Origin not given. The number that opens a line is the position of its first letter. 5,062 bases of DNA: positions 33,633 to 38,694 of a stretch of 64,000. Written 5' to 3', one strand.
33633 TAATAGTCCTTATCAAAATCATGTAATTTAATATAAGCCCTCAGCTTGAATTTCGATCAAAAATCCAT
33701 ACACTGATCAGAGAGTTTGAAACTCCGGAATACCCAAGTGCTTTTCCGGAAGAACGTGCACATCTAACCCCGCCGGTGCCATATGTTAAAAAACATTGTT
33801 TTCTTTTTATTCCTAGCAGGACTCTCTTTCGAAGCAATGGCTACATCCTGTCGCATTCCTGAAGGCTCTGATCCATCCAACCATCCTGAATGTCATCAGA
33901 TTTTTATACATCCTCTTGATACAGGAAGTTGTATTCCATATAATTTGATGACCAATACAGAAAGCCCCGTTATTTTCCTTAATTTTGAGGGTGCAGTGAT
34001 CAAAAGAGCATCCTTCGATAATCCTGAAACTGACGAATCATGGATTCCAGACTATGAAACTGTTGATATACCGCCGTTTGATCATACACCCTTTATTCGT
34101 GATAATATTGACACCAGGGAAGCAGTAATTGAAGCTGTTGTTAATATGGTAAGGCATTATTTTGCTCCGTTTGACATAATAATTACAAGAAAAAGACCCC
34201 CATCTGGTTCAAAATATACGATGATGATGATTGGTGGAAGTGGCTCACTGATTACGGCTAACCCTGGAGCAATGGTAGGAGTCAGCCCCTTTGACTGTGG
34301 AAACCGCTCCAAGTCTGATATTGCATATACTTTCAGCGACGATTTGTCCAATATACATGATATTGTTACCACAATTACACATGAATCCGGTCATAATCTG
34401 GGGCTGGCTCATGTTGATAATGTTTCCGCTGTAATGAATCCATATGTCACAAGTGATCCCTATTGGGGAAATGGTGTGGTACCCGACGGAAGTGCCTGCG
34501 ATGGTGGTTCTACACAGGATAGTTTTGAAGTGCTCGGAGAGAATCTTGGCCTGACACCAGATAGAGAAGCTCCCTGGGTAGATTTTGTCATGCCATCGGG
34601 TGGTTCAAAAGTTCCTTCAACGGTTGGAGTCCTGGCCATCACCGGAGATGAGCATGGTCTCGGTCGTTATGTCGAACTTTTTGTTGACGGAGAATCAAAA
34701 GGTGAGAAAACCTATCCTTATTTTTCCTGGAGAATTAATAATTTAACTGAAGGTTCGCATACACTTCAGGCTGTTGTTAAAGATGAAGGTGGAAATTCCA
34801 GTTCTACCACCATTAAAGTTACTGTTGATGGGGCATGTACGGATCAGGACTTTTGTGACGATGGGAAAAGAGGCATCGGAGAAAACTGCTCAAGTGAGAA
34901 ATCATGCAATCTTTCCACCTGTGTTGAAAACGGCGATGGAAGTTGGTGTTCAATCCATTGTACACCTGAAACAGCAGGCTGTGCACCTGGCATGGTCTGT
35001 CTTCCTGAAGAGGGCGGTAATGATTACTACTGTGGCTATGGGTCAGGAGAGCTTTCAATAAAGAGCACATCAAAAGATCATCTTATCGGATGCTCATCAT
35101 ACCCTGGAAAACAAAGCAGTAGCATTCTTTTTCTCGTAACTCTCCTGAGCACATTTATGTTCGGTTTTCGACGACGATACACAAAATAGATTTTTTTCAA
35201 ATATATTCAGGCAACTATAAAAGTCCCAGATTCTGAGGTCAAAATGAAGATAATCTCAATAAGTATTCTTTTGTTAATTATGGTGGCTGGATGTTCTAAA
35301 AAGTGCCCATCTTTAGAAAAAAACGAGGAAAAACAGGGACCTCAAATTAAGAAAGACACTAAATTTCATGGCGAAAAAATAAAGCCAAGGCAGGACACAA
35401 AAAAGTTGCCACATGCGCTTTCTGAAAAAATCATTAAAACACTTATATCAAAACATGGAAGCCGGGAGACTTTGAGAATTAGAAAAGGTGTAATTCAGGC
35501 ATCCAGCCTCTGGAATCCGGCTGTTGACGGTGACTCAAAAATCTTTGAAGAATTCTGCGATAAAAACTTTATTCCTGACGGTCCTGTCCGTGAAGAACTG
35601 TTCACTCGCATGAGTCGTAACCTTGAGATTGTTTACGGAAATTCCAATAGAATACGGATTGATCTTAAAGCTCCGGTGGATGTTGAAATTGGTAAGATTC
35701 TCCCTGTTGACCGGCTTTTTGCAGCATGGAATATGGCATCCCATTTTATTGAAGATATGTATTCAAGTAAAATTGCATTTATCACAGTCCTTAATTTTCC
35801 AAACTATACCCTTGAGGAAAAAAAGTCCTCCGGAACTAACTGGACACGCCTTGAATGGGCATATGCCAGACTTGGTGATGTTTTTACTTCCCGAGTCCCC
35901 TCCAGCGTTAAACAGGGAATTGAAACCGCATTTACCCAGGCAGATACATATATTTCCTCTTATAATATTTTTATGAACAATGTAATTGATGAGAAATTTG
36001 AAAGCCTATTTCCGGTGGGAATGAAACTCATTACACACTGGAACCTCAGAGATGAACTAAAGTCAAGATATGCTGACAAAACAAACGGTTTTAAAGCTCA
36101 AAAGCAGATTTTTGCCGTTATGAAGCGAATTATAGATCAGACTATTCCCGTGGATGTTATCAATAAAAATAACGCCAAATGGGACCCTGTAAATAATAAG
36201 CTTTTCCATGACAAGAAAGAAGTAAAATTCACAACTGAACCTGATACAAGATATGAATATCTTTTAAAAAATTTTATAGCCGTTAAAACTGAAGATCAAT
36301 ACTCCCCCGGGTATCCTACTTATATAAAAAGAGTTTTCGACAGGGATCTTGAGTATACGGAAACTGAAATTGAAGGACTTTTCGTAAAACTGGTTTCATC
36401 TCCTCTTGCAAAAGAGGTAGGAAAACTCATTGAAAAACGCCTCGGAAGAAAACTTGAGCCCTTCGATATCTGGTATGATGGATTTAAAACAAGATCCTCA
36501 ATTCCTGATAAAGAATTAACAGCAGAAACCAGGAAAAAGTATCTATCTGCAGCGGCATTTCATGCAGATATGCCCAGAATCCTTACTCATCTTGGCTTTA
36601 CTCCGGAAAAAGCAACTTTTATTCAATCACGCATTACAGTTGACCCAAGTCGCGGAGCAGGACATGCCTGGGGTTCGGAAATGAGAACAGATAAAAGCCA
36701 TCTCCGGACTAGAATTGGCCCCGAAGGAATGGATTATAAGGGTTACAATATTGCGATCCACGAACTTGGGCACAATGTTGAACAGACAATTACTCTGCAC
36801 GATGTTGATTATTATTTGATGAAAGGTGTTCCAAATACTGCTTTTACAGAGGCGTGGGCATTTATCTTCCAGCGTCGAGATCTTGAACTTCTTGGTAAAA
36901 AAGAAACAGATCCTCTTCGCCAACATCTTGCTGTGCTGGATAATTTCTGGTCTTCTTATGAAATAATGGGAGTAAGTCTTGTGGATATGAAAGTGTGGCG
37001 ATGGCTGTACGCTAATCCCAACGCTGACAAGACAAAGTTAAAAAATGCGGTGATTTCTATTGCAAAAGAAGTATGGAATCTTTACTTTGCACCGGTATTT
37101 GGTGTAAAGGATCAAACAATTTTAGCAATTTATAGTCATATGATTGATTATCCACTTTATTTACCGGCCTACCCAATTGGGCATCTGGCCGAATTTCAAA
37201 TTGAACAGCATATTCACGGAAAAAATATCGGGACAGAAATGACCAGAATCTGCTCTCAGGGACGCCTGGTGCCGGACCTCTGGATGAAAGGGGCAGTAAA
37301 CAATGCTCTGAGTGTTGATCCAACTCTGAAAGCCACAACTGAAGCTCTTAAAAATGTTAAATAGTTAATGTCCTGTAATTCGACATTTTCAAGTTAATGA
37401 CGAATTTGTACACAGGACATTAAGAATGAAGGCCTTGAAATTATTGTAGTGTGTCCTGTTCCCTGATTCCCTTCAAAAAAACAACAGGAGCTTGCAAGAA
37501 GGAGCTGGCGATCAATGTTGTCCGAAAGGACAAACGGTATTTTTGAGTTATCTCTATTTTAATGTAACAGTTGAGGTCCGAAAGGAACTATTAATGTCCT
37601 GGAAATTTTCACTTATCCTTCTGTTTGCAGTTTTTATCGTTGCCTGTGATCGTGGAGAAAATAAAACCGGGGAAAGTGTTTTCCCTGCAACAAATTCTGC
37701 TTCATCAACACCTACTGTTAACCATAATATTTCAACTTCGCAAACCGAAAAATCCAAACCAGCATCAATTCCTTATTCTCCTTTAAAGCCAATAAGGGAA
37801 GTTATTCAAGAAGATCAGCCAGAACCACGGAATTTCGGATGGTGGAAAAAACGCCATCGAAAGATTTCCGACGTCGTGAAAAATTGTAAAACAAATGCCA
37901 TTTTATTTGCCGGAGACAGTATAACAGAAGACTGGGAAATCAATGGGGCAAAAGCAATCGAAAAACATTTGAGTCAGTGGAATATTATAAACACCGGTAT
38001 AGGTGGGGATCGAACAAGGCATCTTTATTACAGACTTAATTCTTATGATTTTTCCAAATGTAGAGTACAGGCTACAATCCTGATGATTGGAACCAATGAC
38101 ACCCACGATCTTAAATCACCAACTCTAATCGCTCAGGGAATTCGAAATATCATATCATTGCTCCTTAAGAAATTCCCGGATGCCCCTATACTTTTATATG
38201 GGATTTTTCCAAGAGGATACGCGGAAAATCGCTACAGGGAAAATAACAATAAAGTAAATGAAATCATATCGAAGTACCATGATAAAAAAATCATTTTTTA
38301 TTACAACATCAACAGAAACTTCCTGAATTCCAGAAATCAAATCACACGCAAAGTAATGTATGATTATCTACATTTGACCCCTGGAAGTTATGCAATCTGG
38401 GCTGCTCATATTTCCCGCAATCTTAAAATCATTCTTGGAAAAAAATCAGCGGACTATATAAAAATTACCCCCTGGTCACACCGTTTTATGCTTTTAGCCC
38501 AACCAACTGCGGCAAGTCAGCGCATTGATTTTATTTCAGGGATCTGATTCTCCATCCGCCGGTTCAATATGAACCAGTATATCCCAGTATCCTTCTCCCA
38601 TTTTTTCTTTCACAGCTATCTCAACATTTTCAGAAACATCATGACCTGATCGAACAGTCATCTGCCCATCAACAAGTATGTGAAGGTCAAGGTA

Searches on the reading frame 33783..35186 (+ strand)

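Call 29: search_protein_families(library=pfam, proteins=[window:33783-35186:+], max_evalue=0.001)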
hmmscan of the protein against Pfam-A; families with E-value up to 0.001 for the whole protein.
window:33783-35186:+ (468 aa): 3 families
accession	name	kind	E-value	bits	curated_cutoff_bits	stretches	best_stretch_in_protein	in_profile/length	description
PF00413.30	Peptidase_M10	-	1.6e-06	28.5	24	1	179-223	93-137/159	Matrixin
PF17957.7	Big_7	-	2.2e-06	28.6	24.1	1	264-330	1-70/70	Bacterial Ig domain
PF19077.6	Big_13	-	2.3e-05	25.2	27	1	316-349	64-101/102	Bacterial Ig-like domain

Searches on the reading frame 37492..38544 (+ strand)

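Call 29: search_protein_families(library=pfam, proteins=[window:37492-38544:+], max_evalue=0.001)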
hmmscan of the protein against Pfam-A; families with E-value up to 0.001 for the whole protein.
window:37492-38544:+ (351 aa): 2 families
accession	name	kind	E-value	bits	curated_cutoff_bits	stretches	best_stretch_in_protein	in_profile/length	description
PF13472.12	Lipase_GDSL_2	-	1e-18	68.9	32.9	1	139-301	1-177/178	GDSL-like Lipase/Acylhydrolase family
PF00657.28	Lipase_GDSL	-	4.4e-09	37.2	23.6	1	138-307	2-208/208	GDSL-like Lipase/Acylhydrolase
